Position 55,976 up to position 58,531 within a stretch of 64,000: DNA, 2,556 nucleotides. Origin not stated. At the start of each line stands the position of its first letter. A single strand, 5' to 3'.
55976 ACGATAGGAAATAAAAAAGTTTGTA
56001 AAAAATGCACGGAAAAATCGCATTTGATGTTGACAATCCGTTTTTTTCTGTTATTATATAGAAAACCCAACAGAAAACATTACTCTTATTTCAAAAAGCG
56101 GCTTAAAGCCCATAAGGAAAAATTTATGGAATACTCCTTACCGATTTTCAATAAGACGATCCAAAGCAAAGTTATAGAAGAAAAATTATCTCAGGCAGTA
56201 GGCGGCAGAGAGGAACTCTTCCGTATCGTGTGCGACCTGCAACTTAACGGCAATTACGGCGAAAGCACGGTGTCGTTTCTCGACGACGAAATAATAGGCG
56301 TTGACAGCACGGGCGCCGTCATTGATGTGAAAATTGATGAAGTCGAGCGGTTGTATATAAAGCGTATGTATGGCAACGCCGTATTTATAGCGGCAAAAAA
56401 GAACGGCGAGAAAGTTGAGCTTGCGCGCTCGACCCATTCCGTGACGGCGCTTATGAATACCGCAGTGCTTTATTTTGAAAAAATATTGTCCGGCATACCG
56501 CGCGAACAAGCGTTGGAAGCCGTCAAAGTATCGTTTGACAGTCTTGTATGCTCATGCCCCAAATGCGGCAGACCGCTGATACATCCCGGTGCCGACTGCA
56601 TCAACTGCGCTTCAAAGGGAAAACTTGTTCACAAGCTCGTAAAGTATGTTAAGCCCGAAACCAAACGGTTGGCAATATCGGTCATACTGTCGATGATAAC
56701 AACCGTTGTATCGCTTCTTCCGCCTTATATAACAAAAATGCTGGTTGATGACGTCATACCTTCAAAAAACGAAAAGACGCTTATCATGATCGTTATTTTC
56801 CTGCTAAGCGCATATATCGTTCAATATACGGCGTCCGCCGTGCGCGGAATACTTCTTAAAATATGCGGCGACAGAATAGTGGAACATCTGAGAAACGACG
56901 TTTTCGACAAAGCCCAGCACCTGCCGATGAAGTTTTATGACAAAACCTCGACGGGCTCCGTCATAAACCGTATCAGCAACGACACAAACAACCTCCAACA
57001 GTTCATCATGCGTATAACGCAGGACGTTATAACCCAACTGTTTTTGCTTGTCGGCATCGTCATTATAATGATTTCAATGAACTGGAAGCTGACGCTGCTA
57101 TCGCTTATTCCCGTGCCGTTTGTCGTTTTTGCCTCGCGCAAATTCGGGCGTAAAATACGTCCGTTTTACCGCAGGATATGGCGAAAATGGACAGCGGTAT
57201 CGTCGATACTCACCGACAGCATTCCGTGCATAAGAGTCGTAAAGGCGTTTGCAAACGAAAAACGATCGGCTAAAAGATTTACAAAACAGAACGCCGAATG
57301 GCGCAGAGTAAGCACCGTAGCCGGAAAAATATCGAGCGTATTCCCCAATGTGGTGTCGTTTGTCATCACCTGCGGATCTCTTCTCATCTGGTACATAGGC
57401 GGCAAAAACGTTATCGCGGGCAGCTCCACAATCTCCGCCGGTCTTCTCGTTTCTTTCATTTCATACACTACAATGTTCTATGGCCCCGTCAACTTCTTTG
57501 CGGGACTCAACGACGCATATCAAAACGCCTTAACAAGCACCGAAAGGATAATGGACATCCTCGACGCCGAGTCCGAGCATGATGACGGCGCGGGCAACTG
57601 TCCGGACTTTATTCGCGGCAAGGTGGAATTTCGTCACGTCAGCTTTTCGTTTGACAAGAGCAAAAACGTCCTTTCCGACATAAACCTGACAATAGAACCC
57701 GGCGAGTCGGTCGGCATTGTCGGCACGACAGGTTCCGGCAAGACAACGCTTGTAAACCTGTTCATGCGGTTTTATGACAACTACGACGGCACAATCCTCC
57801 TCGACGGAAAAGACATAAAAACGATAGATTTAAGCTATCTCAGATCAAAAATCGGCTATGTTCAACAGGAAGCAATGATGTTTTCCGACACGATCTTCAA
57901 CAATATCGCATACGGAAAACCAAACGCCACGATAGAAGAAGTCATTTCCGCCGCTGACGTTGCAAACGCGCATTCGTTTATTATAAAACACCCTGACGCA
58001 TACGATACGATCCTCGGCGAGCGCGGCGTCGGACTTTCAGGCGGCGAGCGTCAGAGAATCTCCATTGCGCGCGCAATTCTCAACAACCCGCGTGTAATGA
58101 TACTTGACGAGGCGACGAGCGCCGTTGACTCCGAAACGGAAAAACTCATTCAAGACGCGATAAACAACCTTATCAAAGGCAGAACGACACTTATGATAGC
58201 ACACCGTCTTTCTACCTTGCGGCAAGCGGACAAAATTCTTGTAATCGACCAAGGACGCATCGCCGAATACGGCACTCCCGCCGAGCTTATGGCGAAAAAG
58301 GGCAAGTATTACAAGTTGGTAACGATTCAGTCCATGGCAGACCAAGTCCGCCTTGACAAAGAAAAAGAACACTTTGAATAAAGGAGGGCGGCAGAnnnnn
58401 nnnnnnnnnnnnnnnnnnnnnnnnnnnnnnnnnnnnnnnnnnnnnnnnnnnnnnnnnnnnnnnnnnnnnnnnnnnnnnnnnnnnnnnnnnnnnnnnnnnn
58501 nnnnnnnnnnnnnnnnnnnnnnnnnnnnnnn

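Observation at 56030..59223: Tightly coupled operon: ABC exporter with an extra N-terminal zinc-ribbon module, a DUF1854 protein, and a PII-like c-di-AMP receptor (DarA) outside its usual context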

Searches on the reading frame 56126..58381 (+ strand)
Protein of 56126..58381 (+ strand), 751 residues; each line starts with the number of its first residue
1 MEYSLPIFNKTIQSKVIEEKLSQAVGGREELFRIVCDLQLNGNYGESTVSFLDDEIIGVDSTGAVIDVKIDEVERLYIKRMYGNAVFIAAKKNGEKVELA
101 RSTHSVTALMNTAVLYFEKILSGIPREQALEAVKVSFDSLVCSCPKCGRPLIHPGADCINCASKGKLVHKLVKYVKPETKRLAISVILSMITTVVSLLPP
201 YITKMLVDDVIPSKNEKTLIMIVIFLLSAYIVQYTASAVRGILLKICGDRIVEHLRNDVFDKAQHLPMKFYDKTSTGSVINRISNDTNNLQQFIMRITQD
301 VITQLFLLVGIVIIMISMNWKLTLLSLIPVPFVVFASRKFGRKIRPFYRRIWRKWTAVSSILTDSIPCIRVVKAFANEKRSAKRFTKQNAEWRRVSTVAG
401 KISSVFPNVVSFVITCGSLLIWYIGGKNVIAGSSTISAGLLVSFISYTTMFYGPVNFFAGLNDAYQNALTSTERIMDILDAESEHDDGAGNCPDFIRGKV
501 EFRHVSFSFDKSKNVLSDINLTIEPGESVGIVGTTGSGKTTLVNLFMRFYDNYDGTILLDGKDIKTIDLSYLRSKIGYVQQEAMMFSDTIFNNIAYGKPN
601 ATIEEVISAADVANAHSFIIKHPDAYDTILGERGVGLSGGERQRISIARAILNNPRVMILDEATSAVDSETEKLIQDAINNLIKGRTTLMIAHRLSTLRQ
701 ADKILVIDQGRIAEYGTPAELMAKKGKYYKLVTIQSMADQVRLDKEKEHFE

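Call 6: search_protein_families(library=pfam, proteins=[window:56126-58381:+], max_evalue=0.01)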
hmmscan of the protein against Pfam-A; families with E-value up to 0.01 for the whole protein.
window:56126-58381:+ (751 aa): 7 families
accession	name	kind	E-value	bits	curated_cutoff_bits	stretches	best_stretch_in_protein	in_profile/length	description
PF00664.28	ABC_membrane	-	6.6e-55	187.2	28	1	182-455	1-274/274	ABC transporter transmembrane region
PF00005.33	ABC_tran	-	3.3e-33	115.6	25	1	516-665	1-137/137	ABC transporter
PF02463.25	SMC_N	-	8.9e-05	22.5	40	1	548-708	102-212/220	RecF/RecN/SMC N terminal domain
PF06414.18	Zeta_toxin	-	0.00076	19.4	22.3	1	531-615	21-112/199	Zeta toxin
PF13401.12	AAA_22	-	0.0032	18.2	27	0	531-580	10-33/130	AAA domain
PF01935.23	DUF87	-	0.004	17.7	23.2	0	527-548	24-45/220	Helicase HerA, central domain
PF00270.35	DEAD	-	0.0057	16.9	26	0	523-688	11-153/167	DEAD/DEAH box helicase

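Call 7: search_protein_families(library=ncbifam, proteins=[window:56126-58381:+], max_evalue=0.01)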
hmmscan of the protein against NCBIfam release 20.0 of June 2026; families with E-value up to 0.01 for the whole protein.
window:56126-58381:+ (751 aa): 188 families (the best 25 are shown)
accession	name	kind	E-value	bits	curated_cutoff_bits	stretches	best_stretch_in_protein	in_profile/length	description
NF052233.1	CphA_assoc_ABC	equivalog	1.2e-174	582.8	880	1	29-744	31-752/766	cyanophycin metabolism-associated ABC transporter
TIGR02203.1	MsbA_lipidA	equivalog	5.6e-140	467.5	602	1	170-735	4-569/572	lipid A export permease/ATP-binding protein MsbA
TIGR02204.1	MsbA_rel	hypoth_equivalog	8.6e-140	467.1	780.4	1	168-735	6-575/576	ABC transporter, permease/ATP-binding protein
TIGR00958.1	3a01208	subfamily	9e-134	447.3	874.6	1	162-732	143-711/711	antigen peptide transporter 2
TIGR01846.1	type_I_sec_HlyB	subfamily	1.8e-119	400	725.55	1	183-736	142-693/694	type I secretion system permease/ATPase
NF045513.1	HepA_fam_ABC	equivalog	1.6e-117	393.5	725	1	184-735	54-609/610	heterocyst formation ABC transporter subunit HepA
NF010178.0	PRK13657.1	equivalog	2.4e-113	379.6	733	1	169-744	8-579/588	glucan ABC transporter ATP-binding protein/ permease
NF008381.0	PRK11176.1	equivalog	9.4e-113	377.6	867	1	166-735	11-579/582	lipid A ABC transporter ATP-binding protein/permease MsbA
TIGR03375.1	type_I_sec_LssB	subfamily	2.5e-103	346.7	693.1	1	176-724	145-691/696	type I secretion system permease/ATPase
TIGR03797.1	NHLM_micro_ABC2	equivalog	3.6e-103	346.3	709.4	1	173-735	129-685/686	NHLP bacteriocin export ABC transporter permease/ATPase subunit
NF008055.0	PRK10789.1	equivalog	3.7e-103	346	845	1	167-741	3-577/590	SmdA family multidrug ABC transporter permease/ATP-binding protein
TIGR03796.1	NHLM_micro_ABC1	equivalog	1.6e-102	343.9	853.3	1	152-732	126-709/710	NHLP family bacteriocin export ABC transporter peptidase/permease/ATPase subunit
NF008056.1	PRK10790.1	equivalog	7.9e-98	328.4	746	1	168-741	11-581/584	SmdB family multidrug efflux ABC transporter permease/ATP-binding protein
TIGR01193.1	bacteriocin_ABC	subfamily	6.2e-95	319.2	523.85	1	166-733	142-707/708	peptide cleavage/export ABC transporter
TIGR01192.1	chvA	subfamily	9.7e-93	311.7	585.4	1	170-736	9-571/585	glucan export ABC transporter ATP-binding protein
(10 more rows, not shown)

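Call 70: search_solved_structures(query=window:56126-58381:+, max_evalue=1e-40)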
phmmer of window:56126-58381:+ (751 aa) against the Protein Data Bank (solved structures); distinct sequences matched with E-value up to 1e-40: 255 (the best 60 are shown).
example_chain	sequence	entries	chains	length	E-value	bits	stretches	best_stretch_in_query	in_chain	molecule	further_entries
8woi_A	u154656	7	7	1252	1.7e-173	581.7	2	245-738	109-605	ABC transporter B family member 19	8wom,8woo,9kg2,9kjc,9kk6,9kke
8wp0_A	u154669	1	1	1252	1.1e-172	579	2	245-738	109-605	ABC transporter B family member 19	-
6fn1_A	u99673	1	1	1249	9.6e-168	562.7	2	247-746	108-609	Human-mouse chimeric ABCB1 (ABCBHM)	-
6fn4_A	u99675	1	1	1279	1.1e-167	562.6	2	247-746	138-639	Apo form of Human-mouse chimeric ABCB1 (ABCB1HM) in complex with Antigen binding fragment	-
6qex_A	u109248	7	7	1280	1.1e-167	562.6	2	248-746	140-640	Multidrug resistance protein 1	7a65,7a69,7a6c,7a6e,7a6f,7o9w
4ksb_A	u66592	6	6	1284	1.2e-167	562.4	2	248-746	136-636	Multidrug resistance protein 1A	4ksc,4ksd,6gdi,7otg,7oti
4q9h_A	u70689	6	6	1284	1.2e-167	562.4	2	248-746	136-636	Multidrug resistance protein 1A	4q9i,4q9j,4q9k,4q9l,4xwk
4lsg_A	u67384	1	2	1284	1.6e-167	562.1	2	248-746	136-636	Multidrug resistance protein 1A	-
3g60_A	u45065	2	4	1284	1.6e-167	562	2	248-746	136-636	Multidrug resistance protein 1a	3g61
6ujw_A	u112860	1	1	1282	1.8e-167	561.8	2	248-746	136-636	ATP-dependent translocase ABCB1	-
3g5u_A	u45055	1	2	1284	2.1e-167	561.7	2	248-746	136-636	Multidrug resistance protein 1a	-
8gmg_A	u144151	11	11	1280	2.1e-167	561.7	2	248-746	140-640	ATP-dependent translocase ABCB1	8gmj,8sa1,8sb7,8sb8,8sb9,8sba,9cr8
6ujt_A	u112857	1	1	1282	2.1e-167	561.6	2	248-746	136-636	ATP-dependent translocase ABCB1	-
6ujs_A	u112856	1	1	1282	2.6e-167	561.3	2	248-746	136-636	ATP-dependent translocase ABCB1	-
7zka_A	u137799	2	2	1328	2.7e-167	561.2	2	247-746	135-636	ATP-dependent translocase ABCB1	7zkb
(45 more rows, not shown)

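Call 79: search_protein_families(library=padloc, proteins=[window:56126-58381:+], max_evalue=0.001)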
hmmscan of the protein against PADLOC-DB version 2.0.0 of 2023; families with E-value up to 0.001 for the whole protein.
window:56126-58381:+ (751 aa): 2 families
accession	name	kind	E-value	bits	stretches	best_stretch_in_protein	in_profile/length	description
PDLC04135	mad3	-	3.9e-28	97.1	2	631-722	258-357/374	mads_3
PDLC04140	mad8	-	2.1e-09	35.4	1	512-676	13-215/314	mads_8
